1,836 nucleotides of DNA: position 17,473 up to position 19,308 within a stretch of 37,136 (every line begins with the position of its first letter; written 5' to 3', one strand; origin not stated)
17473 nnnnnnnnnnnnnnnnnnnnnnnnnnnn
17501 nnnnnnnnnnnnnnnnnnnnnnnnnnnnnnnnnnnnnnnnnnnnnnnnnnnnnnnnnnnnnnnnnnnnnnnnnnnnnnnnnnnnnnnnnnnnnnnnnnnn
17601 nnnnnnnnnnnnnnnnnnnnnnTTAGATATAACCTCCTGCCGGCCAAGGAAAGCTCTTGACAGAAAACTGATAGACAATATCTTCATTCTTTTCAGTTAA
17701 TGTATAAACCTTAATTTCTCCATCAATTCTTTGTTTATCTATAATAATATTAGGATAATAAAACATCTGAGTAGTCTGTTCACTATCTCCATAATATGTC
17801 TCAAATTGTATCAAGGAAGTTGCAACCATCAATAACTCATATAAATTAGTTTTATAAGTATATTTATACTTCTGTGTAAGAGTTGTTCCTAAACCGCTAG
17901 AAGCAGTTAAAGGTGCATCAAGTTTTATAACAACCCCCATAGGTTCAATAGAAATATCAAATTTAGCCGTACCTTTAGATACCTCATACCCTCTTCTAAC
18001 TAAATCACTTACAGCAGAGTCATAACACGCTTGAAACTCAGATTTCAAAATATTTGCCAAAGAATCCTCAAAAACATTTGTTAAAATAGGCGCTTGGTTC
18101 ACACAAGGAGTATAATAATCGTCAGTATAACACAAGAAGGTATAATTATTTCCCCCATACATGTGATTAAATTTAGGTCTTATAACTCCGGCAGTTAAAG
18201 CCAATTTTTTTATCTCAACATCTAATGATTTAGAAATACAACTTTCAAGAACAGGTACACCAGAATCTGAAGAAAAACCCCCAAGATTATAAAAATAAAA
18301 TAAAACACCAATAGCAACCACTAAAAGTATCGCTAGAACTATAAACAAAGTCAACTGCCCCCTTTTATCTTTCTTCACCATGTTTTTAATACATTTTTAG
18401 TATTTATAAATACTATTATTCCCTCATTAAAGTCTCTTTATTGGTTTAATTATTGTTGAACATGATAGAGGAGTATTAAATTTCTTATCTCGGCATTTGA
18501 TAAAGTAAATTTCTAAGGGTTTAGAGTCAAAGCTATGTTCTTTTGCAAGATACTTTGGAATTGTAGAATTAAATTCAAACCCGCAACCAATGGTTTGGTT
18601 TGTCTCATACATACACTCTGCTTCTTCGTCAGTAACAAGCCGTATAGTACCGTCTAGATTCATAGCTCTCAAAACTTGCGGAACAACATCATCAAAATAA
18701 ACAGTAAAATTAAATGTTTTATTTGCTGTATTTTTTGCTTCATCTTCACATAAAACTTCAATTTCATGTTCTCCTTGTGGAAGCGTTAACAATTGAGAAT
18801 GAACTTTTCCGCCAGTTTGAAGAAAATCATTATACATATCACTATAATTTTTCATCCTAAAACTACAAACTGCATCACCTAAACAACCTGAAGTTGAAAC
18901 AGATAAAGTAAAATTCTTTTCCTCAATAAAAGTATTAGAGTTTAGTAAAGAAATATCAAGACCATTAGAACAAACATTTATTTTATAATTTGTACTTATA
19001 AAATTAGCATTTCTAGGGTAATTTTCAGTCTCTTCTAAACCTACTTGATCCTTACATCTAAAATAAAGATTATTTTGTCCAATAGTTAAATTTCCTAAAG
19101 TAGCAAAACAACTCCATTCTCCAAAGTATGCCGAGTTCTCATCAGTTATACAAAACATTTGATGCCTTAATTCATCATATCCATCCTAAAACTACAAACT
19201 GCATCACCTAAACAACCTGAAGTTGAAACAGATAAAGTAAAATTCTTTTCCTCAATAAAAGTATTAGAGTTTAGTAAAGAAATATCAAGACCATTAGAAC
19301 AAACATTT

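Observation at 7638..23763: Repeated two-gene cassette: a class-III-signal-peptide adaptor gene translationally coupled to a giant secreted protein gene, Cys-rich in cassettes 1-2 (three copies here, a fourth at 30158-37136)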

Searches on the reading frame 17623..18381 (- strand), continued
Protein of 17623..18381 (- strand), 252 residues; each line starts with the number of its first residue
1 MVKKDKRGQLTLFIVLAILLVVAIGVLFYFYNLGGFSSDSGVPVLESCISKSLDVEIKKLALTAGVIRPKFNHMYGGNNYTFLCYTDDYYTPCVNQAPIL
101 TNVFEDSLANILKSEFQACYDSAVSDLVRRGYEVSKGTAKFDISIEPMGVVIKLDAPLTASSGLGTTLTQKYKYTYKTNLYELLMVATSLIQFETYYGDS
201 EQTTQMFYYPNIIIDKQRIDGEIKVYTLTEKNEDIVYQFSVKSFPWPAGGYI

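Call 79: search_protein_families(library=phrogs, max_evalue=0.01, proteins=[window:17623-18381:-])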
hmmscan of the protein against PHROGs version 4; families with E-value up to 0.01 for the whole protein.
window:17623-18381:- (252 aa): 0 families

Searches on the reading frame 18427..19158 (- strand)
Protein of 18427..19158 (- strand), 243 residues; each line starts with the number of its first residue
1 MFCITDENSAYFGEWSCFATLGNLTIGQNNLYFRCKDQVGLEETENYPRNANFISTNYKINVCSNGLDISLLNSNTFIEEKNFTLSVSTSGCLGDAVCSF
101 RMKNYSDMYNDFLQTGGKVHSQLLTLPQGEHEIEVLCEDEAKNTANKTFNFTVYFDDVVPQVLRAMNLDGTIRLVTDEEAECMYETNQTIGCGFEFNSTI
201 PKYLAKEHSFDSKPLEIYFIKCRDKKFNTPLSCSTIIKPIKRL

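Call 6: search_protein_families(library=pfam, max_evalue=0.1, proteins=[window:18427-19158:-])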
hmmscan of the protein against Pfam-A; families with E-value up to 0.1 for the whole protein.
window:18427-19158:- (243 aa): 3 families
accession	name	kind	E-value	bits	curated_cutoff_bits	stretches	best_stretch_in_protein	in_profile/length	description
PF19077.6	Big_13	-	0.0078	17.1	27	0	115-153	60-100/102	Bacterial Ig-like domain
PF13750.12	Big_3_3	-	0.058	13.5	27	0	122-162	8-48/157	Bacterial Ig-like domain (group 3)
PF20666.3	ZW10_C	-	0.075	13.4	25.8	0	144-206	37-98/131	Centromere/kinetochore protein zw10, C-terminal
